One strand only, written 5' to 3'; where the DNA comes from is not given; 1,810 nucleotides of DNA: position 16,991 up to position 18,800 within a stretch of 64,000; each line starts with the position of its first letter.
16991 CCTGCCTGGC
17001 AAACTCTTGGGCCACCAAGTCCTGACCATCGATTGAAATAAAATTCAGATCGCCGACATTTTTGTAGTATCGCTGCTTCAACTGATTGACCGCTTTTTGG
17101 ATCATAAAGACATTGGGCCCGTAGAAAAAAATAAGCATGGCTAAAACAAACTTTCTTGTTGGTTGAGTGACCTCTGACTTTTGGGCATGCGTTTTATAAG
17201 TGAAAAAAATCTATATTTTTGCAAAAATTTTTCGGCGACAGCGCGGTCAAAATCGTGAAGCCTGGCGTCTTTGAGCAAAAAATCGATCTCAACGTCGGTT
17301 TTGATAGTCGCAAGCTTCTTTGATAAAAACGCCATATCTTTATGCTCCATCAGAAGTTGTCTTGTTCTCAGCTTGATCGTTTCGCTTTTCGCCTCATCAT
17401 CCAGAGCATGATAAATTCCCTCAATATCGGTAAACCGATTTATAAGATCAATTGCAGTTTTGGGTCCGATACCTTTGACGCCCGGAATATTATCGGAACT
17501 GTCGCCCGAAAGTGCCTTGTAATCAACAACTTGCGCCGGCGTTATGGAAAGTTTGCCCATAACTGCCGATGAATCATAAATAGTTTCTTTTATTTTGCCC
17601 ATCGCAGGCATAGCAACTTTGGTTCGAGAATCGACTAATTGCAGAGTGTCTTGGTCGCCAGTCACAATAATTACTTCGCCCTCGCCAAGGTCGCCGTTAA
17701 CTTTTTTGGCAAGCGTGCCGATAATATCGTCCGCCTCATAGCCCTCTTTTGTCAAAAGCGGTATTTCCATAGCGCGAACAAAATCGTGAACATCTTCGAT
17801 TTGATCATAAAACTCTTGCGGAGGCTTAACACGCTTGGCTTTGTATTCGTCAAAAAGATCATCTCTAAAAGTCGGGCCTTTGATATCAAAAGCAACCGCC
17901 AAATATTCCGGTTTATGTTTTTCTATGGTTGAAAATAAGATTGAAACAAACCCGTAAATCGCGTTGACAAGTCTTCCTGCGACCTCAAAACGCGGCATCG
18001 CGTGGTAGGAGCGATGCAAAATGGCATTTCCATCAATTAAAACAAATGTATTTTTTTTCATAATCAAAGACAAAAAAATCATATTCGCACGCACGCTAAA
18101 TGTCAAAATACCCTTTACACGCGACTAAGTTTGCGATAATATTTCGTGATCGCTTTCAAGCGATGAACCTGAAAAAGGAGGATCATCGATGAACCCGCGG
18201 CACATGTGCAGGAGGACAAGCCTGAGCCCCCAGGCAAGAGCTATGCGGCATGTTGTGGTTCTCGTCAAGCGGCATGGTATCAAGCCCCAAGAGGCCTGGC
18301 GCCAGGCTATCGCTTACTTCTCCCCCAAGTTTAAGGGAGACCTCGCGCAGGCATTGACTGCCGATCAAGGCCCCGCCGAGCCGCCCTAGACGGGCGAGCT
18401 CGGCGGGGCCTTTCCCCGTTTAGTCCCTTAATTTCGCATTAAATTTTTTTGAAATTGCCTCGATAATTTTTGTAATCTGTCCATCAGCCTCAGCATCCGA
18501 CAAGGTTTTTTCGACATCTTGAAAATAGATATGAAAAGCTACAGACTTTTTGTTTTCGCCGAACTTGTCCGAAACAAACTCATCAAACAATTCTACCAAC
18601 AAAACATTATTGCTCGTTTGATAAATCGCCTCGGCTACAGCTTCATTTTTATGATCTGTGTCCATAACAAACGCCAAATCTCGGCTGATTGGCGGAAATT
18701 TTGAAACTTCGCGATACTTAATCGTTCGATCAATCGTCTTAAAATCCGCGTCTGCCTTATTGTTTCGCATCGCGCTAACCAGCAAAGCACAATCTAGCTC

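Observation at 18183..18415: GC-rich island A: self-contained SD-ORF-hairpin cassette between the 5'-3' exonuclease gene and pheT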

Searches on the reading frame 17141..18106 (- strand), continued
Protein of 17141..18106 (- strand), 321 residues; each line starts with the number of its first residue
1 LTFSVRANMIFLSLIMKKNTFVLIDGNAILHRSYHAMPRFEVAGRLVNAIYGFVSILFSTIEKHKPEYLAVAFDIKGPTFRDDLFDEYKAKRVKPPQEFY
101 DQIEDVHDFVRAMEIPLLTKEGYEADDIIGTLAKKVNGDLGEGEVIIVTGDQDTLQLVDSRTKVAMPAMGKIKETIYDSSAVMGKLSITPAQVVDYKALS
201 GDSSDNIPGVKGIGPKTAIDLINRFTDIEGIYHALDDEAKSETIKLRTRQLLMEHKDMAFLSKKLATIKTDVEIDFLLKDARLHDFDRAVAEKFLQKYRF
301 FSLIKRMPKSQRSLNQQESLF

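Call 101: find_encoding_contigs(protein=P0021, flank=4500, max_places=10)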
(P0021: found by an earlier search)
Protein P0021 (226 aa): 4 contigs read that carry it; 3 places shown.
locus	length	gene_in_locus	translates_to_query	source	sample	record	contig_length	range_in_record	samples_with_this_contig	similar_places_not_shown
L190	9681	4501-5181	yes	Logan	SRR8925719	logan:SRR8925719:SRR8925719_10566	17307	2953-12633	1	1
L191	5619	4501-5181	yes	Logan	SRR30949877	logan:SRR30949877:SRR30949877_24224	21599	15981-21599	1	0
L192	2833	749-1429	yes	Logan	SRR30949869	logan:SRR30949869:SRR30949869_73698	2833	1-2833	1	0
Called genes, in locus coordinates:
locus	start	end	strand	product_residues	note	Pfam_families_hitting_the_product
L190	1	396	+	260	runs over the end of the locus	PF01522:Polysacc_deac_1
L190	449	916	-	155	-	-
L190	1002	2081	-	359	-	PF00814:TsaD, PF22521:HypF_C_2 (weak)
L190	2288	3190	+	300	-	PF02388:FemAB, PF13480:Acetyltransf_6, PF02388:FemAB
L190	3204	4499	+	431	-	PF08245:Mur_ligase_M, PF02875:Mur_ligase_C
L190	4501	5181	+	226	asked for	PF01409:tRNA-synt_2d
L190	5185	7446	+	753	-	PF01588:tRNA_bind, PF03483:B3_4, PF03484:B5, PF17759:tRNA_synthFbeta, PF03147:FDX-ACB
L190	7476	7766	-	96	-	-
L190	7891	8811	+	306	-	PF02739:5_3_exonuc_N, PF01367:5_3_exonuc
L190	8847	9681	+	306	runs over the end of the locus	PF06144:DNA_pol3_delta, PF21694:DNA_pol3_delta_C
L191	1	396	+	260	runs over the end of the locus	PF01522:Polysacc_deac_1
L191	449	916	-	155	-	-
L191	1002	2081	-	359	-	PF00814:TsaD, PF22521:HypF_C_2 (weak)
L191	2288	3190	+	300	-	PF02388:FemAB, PF13480:Acetyltransf_6, PF02388:FemAB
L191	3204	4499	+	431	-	PF08245:Mur_ligase_M, PF02875:Mur_ligase_C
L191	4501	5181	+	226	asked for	PF01409:tRNA-synt_2d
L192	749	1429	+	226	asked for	PF01409:tRNA-synt_2d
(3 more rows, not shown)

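Call 108: find_encoding_contigs(protein=P0020, flank=4500, max_places=10)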
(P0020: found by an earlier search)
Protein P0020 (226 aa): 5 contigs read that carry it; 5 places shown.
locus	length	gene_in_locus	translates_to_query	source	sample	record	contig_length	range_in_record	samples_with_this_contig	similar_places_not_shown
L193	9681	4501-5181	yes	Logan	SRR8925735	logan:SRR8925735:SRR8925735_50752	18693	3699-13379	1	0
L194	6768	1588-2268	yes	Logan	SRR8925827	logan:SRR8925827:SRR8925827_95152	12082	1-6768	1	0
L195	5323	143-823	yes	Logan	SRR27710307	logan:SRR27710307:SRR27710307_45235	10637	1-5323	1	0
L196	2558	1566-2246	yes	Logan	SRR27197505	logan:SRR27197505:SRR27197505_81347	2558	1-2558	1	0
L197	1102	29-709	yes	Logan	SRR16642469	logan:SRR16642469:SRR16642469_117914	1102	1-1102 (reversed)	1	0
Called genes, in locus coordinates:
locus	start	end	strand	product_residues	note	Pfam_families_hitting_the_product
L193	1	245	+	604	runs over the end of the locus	PF12229:PG_binding_4, PF04294:VanW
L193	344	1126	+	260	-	PF01522:Polysacc_deac_1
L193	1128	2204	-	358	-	PF00814:TsaD, PF22521:HypF_C_2 (weak)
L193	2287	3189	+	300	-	PF02388:FemAB, PF13480:Acetyltransf_6, PF02388:FemAB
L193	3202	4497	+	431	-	PF08245:Mur_ligase_M, PF02875:Mur_ligase_C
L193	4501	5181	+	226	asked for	PF01409:tRNA-synt_2d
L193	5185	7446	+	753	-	PF01588:tRNA_bind, PF03483:B3_4, PF03484:B5, PF17759:tRNA_synthFbeta, PF03147:FDX-ACB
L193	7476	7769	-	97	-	-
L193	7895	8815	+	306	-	PF02739:5_3_exonuc_N, PF01367:5_3_exonuc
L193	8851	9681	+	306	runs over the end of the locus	PF06144:DNA_pol3_delta, PF21694:DNA_pol3_delta_C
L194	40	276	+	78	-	PF02388:FemAB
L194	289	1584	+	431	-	PF08245:Mur_ligase_M, PF02875:Mur_ligase_C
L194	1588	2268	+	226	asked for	PF01409:tRNA-synt_2d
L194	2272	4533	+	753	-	PF01588:tRNA_bind, PF03483:B3_4, PF03484:B5, PF17759:tRNA_synthFbeta, PF03147:FDX-ACB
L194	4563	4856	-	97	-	-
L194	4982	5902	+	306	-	PF02739:5_3_exonuc_N, PF01367:5_3_exonuc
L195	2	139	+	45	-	?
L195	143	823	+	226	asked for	PF01409:tRNA-synt_2d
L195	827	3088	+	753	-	PF01588:tRNA_bind, PF03483:B3_4, PF03484:B5, PF17759:tRNA_synthFbeta, PF03147:FDX-ACB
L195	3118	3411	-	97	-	-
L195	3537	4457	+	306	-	PF02739:5_3_exonuc_N, PF01367:5_3_exonuc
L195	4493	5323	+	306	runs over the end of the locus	PF06144:DNA_pol3_delta, PF21694:DNA_pol3_delta_C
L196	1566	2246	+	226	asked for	PF01409:tRNA-synt_2d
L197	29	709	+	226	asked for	PF01409:tRNA-synt_2d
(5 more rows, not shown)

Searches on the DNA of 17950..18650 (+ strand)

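Call 4: search_rna_families(source=window, start=17950, end=18650, threshold=evalue, max_evalue=10, show_alignments=3)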
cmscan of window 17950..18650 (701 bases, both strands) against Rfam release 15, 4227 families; matches with E-value up to 10: 10.
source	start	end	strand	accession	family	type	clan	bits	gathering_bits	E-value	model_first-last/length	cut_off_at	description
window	18369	18410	+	RF03868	mir-H2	Gene; miRNA;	-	27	92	0.033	1-77/77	no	mir-H2 microRNA precursor family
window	18358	18426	-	RF00729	mir-278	Gene; miRNA;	-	22.9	55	0.0075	1-75/75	no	mir-278 microRNA precursor family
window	18367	18412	-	RF01038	mir-1307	Gene; miRNA;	-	18.7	69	1.3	1-90/90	no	mir-1307 microRNA precursor family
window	18302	18415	+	RF02232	sX13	Gene; sRNA;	-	17.6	50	0.72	1-115/115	no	Xanthomonadaceae sRNA sX13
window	18367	18412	+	RF00729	mir-278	Gene; miRNA;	-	16.8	55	0.54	15-61/75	no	mir-278 microRNA precursor family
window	18365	18413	+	RF04243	MIR169_3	Gene; miRNA;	CL00098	15.9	70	6.4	1-109/109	no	MIR169_3 microRNA precursor family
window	17981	18071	-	RF00160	snoZ159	Gene; snRNA; snoRNA; CD-box;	CL00065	15.5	39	9.1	1-86/86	no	Small nucleolar RNA Z159/U59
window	18516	18538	+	RF01360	CRISPR-DR47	Gene; CRISPR;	-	15.2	39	6.9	15-37/37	no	CRISPR RNA direct repeat element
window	18367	18412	+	RF04186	mir-278_2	Gene; miRNA;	-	14.3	70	8.4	16-64/79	no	mir-278_2 microRNA precursor family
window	18209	18336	+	RF01954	SOX2OT_exon4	Gene; lncRNA;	-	12.5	40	7.2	1-109/109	no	SOX2 overlapping transcript exon 4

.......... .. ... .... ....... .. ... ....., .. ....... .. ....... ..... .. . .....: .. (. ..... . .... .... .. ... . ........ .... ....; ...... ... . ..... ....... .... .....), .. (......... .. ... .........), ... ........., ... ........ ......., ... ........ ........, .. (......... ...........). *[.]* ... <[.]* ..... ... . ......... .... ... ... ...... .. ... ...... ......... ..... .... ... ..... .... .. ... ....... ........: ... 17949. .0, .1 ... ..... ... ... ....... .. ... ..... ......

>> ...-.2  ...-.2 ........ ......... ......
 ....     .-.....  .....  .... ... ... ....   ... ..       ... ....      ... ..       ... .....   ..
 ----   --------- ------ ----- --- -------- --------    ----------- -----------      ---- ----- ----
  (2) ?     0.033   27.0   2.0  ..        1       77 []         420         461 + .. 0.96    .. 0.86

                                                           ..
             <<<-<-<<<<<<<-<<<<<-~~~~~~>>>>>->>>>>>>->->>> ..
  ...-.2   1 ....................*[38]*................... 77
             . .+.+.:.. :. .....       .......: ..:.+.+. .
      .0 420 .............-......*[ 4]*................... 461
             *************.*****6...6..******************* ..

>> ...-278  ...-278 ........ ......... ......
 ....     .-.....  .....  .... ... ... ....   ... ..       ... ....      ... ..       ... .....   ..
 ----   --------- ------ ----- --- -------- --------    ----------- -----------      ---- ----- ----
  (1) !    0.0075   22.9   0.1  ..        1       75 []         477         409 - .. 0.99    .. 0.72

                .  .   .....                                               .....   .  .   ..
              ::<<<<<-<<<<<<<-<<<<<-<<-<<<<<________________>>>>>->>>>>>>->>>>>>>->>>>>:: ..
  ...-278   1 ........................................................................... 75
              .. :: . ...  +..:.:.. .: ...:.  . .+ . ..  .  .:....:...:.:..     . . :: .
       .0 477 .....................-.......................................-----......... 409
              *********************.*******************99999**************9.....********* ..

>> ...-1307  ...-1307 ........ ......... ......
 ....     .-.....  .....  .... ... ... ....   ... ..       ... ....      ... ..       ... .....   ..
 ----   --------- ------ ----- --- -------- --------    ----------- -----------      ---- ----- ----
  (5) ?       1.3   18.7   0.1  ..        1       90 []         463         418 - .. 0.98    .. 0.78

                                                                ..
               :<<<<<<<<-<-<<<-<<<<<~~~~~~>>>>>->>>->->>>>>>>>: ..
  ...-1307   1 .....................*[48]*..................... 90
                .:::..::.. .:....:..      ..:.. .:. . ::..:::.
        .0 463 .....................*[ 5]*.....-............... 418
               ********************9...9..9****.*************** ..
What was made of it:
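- On Any Rfam RNA family: At E up to 10 there are only miRNA-precursor-like hits to the bare hairpin, far below threshold (call 4).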

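Call 44: search_dna_similar(query=window:18140-18425:+, collection=phages, mode=distant, max_evalue=1)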
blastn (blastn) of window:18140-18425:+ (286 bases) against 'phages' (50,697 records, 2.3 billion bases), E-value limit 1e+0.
Records with a match: 2; places in all: 2; records where one place covers at least 80% of the query: 0.
Best place of each record, by identity: >=99% 2.
By first word of the organism name: Microbacterium 2.
By host as written in the record: Microbacterium foliorum NRRL B-24224 2.
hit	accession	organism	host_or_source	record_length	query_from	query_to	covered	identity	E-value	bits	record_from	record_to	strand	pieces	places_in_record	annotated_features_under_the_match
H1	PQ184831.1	Microbacterium phage SuMoo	Microbacterium foliorum NRRL B-24224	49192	263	283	7%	100.0%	9e-1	39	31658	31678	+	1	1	none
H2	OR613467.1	Microbacterium phage Mabodamaca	Microbacterium foliorum NRRL B-24224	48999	263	283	7%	100.0%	9e-1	39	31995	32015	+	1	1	none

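Call 45: search_dna_similar(query=window:18140-18425:+, collection=plasmids, mode=distant, max_evalue=1)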
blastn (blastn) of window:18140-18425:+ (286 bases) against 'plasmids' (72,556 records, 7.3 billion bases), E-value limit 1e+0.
No match.
